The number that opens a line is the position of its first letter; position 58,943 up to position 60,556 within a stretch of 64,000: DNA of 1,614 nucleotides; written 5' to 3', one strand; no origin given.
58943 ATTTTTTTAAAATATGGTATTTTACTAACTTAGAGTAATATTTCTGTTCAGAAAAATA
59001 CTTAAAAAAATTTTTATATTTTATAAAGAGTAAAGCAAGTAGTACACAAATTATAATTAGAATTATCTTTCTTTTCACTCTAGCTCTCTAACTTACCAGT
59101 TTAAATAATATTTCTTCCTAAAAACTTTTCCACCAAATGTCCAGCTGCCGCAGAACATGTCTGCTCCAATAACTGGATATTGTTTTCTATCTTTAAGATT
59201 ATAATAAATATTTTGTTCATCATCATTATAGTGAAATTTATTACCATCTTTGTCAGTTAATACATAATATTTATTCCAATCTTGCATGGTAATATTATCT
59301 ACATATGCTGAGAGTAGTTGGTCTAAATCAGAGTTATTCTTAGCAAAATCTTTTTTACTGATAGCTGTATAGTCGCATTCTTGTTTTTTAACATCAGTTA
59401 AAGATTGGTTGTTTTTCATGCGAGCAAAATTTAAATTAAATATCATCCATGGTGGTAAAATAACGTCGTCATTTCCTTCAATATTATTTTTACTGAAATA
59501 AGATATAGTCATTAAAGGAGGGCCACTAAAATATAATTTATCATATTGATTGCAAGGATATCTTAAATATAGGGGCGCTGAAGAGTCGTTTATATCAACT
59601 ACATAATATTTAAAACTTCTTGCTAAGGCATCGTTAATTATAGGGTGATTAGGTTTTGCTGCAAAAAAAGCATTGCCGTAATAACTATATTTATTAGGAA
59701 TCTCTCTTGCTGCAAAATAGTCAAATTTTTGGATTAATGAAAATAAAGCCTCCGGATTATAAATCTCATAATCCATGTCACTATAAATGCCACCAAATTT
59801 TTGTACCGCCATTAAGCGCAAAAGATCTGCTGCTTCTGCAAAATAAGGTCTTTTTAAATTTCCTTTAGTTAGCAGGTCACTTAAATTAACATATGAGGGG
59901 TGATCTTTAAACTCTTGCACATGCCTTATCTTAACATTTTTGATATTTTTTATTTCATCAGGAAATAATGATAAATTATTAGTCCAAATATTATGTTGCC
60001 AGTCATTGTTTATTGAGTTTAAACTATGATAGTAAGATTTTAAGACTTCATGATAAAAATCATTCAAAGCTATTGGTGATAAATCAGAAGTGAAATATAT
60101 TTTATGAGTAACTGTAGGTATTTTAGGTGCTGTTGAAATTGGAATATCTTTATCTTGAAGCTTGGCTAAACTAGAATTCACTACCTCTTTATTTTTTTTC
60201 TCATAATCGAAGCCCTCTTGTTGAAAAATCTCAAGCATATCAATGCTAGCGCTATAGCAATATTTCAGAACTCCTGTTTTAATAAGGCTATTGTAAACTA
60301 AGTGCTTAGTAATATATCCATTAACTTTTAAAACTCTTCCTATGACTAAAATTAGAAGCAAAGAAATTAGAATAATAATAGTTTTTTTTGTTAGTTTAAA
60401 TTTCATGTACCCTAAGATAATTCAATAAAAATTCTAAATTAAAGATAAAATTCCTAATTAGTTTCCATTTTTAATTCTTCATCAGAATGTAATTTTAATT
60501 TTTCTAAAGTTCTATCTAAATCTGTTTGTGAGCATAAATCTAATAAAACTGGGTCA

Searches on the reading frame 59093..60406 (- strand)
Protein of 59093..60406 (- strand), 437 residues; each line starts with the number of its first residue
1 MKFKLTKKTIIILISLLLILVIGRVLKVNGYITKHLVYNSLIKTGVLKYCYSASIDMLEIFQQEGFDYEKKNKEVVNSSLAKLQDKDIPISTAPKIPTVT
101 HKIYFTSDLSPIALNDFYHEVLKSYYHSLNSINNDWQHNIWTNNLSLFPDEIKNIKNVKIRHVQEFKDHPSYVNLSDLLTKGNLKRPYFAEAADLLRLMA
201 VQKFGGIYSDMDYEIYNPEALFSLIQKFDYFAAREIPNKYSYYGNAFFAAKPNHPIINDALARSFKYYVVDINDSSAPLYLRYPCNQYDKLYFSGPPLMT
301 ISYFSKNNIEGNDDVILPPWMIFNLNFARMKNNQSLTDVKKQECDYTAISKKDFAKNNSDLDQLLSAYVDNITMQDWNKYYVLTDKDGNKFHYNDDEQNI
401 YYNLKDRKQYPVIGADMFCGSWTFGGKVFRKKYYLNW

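Call 36: find_encoding_contigs(protein=window:59093-60406:-, flank=10000, max_places=4)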
Protein window:59093-60406:- (437 aa): 2 contigs read that carry it; 2 places shown.
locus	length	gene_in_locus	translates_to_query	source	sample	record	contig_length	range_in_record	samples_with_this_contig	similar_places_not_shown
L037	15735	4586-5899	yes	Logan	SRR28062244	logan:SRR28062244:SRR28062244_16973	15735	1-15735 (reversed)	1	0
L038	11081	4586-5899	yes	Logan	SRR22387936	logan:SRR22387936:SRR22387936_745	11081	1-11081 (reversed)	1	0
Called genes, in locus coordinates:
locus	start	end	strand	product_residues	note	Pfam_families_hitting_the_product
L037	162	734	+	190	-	-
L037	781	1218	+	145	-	PF00075:RNase_H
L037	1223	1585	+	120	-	PF03819:MazG (weak)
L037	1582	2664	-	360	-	PF00294:PfkB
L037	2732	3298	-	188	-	PF02441:Flavoprotein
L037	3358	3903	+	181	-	PF01292:Ni_hydr_CYTB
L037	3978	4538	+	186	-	PF06242:TrcR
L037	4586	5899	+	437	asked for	PF04488:Gly_transf_sug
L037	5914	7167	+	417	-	PF04488:Gly_transf_sug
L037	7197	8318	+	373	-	PF03702:AnmK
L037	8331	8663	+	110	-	PF03795:YCII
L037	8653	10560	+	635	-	PF01578:Cytochrom_C_asm, PF16327:CcmF_C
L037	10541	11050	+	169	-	PF08534:Redoxin, PF00578:AhpC-TSA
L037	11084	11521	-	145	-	-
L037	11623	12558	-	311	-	PF00924:MS_channel_2nd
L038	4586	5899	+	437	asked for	PF04488:Gly_transf_sug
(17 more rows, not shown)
